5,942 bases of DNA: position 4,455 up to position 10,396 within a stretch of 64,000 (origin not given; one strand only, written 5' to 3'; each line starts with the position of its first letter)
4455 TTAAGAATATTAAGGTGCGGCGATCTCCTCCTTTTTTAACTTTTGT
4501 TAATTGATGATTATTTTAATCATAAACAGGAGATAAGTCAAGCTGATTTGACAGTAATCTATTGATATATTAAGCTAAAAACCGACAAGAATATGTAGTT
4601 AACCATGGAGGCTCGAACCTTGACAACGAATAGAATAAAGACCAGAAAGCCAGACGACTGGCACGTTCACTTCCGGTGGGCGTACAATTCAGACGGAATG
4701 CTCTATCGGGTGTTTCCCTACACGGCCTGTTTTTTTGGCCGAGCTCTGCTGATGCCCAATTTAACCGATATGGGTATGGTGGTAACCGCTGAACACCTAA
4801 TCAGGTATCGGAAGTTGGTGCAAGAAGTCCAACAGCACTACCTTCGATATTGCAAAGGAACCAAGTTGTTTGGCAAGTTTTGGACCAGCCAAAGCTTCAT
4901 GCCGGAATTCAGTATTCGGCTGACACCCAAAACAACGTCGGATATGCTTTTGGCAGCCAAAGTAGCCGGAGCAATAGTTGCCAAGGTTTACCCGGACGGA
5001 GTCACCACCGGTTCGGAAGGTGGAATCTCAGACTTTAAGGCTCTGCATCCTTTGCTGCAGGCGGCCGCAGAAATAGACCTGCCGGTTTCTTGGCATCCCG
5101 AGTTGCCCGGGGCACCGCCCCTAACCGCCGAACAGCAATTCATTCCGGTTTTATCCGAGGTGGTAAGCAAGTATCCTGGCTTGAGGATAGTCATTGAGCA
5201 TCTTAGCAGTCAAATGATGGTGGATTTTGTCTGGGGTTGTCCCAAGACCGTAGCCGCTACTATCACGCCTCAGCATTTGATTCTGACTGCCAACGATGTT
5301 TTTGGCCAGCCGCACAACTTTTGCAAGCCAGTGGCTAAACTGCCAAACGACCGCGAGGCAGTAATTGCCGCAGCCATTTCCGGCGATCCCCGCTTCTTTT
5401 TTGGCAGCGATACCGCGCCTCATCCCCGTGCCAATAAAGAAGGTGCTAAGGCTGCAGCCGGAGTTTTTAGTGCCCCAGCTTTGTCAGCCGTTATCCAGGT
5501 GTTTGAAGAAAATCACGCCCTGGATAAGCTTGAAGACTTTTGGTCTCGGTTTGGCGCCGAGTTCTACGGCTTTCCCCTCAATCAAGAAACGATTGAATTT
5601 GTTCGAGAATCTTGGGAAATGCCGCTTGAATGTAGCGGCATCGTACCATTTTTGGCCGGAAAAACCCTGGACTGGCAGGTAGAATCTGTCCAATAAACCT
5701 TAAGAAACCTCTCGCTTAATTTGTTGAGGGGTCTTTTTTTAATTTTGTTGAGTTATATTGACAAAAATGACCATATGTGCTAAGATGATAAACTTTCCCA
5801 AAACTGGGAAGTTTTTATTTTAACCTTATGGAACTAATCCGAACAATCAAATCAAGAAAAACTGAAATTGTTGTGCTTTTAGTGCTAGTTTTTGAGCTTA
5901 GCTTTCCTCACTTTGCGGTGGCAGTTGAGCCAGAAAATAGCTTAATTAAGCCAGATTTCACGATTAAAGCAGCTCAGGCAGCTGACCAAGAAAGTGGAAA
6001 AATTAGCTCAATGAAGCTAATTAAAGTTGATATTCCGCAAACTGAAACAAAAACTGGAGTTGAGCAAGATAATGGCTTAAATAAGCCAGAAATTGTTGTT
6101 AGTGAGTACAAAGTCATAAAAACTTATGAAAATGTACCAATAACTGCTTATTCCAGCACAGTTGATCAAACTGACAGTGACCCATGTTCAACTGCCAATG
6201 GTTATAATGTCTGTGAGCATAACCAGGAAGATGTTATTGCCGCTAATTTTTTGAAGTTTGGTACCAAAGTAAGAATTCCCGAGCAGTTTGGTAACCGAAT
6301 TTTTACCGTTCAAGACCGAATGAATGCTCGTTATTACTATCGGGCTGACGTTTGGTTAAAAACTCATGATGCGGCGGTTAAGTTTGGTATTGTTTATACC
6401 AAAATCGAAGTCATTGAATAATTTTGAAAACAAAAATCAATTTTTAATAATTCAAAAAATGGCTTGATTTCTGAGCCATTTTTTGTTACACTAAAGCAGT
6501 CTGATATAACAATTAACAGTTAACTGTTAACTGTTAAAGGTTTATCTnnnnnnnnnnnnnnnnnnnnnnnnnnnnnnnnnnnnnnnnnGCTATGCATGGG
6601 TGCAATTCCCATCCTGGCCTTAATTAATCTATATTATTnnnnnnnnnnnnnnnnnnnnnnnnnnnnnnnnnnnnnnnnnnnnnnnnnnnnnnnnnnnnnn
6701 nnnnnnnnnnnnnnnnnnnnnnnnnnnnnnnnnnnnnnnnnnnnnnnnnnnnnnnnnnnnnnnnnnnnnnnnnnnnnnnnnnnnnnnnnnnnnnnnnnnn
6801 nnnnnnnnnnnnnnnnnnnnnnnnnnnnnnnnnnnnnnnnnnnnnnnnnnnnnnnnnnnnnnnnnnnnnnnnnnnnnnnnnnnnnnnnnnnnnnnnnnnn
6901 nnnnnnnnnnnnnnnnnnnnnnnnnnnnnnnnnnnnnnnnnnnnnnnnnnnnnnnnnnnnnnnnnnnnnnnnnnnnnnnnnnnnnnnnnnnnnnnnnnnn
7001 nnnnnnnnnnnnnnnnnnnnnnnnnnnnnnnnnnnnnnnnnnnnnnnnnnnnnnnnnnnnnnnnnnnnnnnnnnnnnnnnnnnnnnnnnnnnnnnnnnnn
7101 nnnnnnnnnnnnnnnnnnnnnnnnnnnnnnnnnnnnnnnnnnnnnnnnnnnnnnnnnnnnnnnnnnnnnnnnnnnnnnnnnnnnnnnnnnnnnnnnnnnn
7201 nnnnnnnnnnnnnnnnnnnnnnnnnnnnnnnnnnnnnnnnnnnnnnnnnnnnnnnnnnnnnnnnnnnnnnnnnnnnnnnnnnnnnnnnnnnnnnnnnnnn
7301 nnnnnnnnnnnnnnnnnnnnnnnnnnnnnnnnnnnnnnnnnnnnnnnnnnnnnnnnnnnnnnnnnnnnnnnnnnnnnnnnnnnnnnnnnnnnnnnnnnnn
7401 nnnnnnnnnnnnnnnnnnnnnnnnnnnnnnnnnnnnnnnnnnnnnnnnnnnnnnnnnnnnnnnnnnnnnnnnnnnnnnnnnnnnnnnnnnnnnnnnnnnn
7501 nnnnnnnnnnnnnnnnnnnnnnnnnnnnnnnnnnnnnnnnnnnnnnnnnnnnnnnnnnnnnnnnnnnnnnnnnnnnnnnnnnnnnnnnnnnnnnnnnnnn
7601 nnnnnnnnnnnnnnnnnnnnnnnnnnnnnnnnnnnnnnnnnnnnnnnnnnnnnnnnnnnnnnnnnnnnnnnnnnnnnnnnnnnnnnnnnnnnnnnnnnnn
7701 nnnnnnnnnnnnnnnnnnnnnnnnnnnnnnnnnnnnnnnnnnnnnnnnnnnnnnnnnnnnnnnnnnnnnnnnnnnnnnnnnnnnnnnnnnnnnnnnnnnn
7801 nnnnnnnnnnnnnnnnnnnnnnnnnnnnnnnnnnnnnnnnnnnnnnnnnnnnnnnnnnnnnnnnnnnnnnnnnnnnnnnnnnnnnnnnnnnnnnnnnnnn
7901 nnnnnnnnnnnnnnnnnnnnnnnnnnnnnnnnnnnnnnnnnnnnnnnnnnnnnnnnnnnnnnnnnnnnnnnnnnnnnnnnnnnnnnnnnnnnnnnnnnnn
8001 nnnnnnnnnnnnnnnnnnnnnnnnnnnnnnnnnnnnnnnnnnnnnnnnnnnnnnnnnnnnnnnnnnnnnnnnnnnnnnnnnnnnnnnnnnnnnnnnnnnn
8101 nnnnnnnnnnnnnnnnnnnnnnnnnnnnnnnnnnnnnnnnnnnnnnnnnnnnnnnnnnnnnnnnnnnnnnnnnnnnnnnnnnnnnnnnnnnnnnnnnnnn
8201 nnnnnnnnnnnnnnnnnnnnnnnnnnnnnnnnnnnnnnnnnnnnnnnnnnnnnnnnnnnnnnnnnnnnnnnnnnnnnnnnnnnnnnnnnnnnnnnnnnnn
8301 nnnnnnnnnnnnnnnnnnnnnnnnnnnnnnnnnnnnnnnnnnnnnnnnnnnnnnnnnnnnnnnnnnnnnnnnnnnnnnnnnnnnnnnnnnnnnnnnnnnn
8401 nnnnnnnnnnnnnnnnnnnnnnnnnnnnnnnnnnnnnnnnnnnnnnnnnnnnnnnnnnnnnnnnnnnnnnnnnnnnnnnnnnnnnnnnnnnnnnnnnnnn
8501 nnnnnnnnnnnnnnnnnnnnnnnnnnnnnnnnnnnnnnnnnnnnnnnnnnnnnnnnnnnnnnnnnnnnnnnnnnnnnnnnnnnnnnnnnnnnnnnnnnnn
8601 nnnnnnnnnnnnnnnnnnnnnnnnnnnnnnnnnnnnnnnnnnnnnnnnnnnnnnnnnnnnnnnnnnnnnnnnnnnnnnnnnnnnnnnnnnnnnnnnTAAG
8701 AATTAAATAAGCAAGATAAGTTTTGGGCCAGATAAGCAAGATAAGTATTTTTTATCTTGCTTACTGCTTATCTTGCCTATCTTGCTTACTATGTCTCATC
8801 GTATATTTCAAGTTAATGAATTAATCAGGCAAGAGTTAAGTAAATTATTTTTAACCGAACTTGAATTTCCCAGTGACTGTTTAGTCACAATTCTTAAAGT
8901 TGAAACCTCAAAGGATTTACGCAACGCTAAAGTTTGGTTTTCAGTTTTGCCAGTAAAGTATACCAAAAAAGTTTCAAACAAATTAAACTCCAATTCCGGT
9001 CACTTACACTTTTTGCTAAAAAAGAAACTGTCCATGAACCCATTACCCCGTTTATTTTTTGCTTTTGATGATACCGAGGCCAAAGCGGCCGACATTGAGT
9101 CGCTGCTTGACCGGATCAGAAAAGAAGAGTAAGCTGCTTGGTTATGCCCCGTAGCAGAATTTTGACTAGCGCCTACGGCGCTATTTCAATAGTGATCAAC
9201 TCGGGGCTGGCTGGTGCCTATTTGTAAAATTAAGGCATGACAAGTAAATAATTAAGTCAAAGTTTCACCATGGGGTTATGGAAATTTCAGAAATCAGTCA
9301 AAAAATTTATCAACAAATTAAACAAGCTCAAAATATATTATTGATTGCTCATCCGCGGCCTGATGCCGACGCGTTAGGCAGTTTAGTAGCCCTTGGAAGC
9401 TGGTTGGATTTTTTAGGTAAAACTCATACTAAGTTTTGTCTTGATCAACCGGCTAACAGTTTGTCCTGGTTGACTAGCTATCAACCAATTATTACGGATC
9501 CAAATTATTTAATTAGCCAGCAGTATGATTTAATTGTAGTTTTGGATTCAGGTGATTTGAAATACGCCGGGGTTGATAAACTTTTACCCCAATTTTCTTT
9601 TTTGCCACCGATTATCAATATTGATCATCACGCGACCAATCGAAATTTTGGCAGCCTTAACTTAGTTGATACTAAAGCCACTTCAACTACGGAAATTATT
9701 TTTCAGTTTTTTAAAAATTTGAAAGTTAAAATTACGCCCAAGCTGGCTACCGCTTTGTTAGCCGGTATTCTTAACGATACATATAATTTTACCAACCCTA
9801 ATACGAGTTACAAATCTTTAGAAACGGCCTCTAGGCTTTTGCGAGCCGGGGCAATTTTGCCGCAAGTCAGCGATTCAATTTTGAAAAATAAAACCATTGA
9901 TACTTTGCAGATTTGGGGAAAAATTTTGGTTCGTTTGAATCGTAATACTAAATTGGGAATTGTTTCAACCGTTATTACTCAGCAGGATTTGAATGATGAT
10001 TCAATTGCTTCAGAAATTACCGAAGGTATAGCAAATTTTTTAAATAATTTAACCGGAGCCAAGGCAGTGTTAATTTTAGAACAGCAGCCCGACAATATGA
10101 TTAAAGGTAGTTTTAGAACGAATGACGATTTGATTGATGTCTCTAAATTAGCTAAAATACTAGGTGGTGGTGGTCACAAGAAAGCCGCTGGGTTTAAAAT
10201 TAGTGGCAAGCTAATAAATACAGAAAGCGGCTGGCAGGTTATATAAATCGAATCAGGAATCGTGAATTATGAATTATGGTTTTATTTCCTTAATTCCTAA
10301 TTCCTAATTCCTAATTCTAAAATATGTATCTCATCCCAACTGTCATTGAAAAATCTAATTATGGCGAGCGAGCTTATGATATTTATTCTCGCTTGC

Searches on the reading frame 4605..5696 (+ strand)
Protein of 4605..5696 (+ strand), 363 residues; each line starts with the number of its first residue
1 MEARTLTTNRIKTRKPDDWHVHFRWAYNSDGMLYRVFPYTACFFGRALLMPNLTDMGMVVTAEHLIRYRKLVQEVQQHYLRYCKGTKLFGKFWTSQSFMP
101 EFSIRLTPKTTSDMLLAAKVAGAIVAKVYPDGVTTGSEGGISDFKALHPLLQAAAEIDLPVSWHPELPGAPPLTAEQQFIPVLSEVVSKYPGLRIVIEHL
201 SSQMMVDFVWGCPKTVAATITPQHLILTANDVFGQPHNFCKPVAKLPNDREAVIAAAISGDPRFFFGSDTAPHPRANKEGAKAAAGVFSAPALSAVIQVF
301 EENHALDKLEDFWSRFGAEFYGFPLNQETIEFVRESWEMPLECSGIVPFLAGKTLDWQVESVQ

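Call 89: search_protein_families(library=pfam, proteins=[window:4605-5696:+], max_evalue=0.001)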
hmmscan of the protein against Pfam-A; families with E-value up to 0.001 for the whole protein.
window:4605-5696:+ (363 aa): 1 family
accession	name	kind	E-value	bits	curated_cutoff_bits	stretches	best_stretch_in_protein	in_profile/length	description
PF04909.20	Amidohydro_2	-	9.5e-08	32.6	26.4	1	144-269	127-246/289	Amidohydrolase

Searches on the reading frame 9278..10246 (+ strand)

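Call 89: search_protein_families(library=pfam, proteins=[window:9278-10246:+], max_evalue=0.001)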
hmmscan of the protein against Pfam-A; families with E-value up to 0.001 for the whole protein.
window:9278-10246:+ (322 aa): 2 families
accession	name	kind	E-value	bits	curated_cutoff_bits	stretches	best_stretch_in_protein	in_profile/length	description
PF01368.27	DHH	-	2.5e-15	57.3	28.1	1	19-164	1-125/125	DHH family, N-terminal domain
PF02272.25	DHHA1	-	2.8e-10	41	25.9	1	240-309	10-84/102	DHHA1 domain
